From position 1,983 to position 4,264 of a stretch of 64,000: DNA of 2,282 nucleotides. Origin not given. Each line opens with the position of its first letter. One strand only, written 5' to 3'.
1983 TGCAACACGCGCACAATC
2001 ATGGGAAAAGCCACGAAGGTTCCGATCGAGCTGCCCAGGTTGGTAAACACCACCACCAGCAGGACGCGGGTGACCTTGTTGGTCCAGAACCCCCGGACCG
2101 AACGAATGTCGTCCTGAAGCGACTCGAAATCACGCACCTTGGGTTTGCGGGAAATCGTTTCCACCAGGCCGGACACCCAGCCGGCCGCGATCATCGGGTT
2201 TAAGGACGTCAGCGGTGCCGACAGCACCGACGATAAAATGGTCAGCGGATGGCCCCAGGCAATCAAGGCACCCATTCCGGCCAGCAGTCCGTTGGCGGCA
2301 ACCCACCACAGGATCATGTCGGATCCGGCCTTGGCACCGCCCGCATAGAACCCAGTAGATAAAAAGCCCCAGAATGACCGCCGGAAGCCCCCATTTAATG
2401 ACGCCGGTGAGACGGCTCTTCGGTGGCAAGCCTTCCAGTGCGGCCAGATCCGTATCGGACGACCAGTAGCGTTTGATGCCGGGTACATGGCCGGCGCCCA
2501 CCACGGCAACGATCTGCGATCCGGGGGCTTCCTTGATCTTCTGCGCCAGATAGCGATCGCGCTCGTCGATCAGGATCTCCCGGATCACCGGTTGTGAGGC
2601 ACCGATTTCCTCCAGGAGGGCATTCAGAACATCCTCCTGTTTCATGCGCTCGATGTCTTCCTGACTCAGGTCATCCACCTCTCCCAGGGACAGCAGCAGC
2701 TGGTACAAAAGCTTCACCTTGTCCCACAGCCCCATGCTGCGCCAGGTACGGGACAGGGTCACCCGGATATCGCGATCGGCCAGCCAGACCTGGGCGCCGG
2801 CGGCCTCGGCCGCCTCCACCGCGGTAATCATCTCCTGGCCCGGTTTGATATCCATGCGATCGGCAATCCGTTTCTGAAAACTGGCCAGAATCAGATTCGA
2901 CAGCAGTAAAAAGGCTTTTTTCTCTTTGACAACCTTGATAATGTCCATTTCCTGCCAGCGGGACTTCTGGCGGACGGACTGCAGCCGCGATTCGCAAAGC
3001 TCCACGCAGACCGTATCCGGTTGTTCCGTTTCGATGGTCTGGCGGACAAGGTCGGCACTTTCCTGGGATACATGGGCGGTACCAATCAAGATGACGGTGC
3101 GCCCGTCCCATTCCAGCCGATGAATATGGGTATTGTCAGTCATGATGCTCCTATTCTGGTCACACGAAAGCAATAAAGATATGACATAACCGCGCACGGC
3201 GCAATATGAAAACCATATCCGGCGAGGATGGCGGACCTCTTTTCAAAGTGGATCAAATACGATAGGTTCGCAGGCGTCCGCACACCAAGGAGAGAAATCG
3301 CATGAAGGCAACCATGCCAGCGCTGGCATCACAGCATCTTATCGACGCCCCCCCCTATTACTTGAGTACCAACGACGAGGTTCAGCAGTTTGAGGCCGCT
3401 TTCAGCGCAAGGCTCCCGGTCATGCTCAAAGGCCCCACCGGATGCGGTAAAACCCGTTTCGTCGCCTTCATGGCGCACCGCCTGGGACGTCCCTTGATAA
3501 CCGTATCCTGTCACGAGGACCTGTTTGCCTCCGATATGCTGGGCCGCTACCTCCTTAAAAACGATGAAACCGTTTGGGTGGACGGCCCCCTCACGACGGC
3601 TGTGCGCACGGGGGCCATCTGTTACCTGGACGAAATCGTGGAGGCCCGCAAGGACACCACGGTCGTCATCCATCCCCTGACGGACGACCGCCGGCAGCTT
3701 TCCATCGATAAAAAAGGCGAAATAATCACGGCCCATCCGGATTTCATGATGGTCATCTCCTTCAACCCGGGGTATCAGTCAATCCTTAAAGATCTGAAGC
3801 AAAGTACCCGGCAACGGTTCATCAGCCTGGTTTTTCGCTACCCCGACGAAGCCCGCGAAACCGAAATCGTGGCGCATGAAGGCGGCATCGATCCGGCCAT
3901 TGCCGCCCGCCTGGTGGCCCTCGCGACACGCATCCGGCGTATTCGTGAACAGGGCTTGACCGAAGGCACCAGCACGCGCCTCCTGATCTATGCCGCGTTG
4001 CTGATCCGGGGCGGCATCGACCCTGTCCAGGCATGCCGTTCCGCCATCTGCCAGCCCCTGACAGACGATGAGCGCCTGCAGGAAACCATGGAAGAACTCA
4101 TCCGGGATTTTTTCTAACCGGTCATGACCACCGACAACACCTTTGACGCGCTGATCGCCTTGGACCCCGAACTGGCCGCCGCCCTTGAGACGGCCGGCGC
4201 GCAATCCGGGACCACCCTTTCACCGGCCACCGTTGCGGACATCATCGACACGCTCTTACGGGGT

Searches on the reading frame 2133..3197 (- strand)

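Call 45: search_protein_families(library=pfam, proteins=[window:2133-3197:-], max_evalue=0.00001)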
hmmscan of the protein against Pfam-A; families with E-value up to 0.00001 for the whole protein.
window:2133-3197:- (355 aa): 1 family
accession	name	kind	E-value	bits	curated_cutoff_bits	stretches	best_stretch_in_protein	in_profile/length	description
PF01963.22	TraB_PrgY_gumN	-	1.2e-41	143.8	26.8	1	26-245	3-251/263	TraB/PrgY/gumN family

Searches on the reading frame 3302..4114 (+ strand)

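Call 45: search_protein_families(library=pfam, proteins=[window:3302-4114:+], max_evalue=0.00001)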
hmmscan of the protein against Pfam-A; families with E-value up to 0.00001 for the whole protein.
window:3302-4114:+ (271 aa): 2 families
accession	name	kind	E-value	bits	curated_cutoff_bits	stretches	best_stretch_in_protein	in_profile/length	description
PF07728.20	AAA_5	-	2e-32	112.5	22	1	39-173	1-139/139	AAA domain (dynein-related subfamily)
PF08406.16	CbbQ_C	-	2.8e-32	111.2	20.6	1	186-269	1-84/85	CbbQ/NirQ/NorQ C-terminal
